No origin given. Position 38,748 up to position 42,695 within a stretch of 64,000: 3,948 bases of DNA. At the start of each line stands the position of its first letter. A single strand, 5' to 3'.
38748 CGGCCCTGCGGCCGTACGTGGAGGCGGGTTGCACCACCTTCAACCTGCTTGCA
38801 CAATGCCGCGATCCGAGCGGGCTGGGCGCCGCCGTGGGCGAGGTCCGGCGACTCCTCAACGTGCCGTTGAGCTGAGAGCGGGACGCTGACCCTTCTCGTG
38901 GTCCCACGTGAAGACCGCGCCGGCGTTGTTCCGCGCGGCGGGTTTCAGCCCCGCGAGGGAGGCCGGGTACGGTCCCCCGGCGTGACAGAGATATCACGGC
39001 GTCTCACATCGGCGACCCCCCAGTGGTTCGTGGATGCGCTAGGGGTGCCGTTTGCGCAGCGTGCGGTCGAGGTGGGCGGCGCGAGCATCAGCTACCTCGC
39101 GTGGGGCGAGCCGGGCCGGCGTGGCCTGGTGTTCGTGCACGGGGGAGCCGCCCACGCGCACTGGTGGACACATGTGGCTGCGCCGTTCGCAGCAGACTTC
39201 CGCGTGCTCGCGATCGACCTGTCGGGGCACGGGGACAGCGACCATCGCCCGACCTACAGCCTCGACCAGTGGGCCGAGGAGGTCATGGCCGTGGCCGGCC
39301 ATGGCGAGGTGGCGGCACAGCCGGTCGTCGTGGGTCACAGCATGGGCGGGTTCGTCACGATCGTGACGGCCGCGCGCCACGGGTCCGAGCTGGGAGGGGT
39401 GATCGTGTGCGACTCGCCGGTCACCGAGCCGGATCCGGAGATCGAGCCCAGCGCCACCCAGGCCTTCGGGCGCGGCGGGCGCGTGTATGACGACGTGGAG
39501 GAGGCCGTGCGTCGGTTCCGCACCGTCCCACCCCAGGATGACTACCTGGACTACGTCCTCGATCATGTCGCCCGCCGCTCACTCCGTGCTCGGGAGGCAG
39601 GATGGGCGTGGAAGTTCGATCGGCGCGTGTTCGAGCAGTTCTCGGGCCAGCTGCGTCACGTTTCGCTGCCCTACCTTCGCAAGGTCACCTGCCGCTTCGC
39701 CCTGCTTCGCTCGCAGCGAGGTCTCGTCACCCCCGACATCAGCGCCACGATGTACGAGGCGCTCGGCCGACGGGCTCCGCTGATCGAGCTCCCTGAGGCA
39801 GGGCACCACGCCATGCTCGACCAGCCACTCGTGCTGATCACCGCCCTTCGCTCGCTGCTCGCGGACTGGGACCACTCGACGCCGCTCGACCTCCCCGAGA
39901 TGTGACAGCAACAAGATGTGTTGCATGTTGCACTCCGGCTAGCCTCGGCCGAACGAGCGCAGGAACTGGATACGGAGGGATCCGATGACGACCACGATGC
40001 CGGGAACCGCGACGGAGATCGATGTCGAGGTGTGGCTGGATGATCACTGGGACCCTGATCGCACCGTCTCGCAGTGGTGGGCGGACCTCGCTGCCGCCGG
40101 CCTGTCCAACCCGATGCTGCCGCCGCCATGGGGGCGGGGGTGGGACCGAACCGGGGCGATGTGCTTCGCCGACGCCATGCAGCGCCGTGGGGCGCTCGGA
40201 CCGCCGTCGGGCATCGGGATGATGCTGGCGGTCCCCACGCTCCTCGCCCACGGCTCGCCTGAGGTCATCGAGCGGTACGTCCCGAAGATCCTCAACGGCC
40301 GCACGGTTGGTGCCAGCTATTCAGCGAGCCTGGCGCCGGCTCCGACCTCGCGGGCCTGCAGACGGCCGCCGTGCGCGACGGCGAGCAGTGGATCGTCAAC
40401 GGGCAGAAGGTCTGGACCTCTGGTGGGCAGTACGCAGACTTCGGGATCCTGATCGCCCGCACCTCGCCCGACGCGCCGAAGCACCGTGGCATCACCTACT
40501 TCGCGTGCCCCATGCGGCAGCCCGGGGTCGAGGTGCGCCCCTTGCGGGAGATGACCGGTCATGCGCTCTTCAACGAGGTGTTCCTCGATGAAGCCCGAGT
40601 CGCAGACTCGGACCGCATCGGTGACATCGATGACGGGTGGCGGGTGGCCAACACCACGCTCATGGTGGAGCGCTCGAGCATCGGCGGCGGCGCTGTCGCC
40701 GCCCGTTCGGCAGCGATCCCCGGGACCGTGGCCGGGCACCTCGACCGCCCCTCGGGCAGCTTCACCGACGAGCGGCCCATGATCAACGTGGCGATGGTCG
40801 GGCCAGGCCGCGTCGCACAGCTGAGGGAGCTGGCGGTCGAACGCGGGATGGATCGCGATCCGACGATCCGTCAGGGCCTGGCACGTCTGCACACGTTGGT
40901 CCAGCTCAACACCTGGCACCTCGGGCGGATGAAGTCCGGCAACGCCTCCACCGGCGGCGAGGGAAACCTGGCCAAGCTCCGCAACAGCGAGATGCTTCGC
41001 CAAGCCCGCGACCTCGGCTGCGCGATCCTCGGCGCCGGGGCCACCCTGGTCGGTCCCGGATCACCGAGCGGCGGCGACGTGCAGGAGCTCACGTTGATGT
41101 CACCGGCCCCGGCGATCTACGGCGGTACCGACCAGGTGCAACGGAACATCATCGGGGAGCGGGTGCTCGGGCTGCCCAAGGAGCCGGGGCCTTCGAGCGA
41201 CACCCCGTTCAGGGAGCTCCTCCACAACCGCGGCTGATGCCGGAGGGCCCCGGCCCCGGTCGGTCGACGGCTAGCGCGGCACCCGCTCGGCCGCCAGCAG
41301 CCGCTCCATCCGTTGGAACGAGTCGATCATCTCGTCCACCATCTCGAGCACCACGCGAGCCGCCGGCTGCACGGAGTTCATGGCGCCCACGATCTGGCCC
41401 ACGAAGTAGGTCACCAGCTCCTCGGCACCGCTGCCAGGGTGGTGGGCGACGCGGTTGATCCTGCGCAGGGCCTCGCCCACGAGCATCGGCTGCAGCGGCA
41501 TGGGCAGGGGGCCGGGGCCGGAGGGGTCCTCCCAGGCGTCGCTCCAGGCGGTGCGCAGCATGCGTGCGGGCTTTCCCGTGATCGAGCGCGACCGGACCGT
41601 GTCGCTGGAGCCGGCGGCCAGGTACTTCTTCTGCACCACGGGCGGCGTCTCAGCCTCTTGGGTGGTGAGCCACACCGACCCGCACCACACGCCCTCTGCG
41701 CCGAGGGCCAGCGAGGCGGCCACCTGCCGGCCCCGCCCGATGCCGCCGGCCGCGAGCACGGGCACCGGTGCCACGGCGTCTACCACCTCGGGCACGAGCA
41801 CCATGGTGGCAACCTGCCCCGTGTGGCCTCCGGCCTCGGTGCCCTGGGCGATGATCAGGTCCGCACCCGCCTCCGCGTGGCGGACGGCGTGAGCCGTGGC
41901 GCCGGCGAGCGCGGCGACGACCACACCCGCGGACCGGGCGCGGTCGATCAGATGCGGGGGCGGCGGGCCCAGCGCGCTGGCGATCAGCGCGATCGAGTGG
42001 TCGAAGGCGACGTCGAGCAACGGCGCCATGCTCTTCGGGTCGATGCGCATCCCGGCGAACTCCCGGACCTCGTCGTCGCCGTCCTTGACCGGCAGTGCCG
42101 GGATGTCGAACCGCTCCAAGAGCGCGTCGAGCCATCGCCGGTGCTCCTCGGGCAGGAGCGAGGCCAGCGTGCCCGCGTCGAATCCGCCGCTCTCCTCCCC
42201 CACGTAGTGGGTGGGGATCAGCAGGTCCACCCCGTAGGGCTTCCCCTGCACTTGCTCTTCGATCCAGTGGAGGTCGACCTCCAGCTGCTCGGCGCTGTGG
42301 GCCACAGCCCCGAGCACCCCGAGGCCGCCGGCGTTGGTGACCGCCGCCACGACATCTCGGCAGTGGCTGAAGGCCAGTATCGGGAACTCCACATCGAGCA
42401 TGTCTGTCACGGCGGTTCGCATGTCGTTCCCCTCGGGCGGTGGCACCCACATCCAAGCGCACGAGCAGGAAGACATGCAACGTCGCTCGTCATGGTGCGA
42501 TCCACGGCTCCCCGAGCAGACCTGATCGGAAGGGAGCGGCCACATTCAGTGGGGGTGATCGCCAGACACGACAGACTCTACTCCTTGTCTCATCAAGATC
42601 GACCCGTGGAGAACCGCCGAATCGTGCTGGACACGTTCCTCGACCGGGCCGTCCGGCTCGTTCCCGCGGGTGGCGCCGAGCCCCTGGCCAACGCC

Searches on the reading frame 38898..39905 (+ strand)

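Call 56: search_protein_families(library=pfam, proteins=[window:38898-39905:+], max_evalue=0.00001)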
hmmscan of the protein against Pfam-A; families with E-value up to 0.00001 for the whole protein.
window:38898-39905:+ (335 aa): 4 families
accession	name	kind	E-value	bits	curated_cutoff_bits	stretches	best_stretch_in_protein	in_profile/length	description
PF12697.13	Abhydrolase_6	-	4.9e-21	76.8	26.3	1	77-312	1-213/217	Alpha/beta hydrolase family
PF00561.26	Abhydrolase_1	-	3.3e-16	60.1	25.8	1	77-198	3-129/245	alpha/beta hydrolase fold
PF12146.15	Hydrolase_4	-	7.6e-14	52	27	1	76-185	6-120/239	Serine aminopeptidase, S33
PF00975.26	Thioesterase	-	5.7e-06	27.2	26.4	1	77-177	3-109/226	Thioesterase domain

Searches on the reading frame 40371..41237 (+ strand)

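Call 56: search_protein_families(library=pfam, proteins=[window:40371-41237:+], max_evalue=0.00001)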
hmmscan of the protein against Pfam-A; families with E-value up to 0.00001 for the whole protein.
window:40371-41237:+ (288 aa): 2 families
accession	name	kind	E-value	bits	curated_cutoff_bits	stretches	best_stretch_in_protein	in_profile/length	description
PF00441.29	Acyl-CoA_dh_1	-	1e-13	52.1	22.4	1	131-266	11-150/150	Acyl-CoA dehydrogenase, C-terminal domain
PF02770.24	Acyl-CoA_dh_M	-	2e-13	50.8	33.3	1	2-65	23-85/97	Acyl-CoA dehydrogenase, middle domain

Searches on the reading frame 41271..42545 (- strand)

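Call 56: search_protein_families(library=pfam, proteins=[window:41271-42545:-], max_evalue=0.00001)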
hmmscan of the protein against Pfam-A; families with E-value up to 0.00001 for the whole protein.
window:41271-42545:- (424 aa): 3 families
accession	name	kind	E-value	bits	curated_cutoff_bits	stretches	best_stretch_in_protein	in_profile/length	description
PF03060.21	NMO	-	1.7e-50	172.8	28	2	177-404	106-330/331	Nitronate monooxygenase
PF01070.24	FMN_dh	-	3.9e-08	33.2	24.9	1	219-296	231-309/350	FMN-dependent dehydrogenase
PF00478.31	IMPDH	-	6.2e-06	25.9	25.6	0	237-315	185-267/345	IMP dehydrogenase / GMP reductase domain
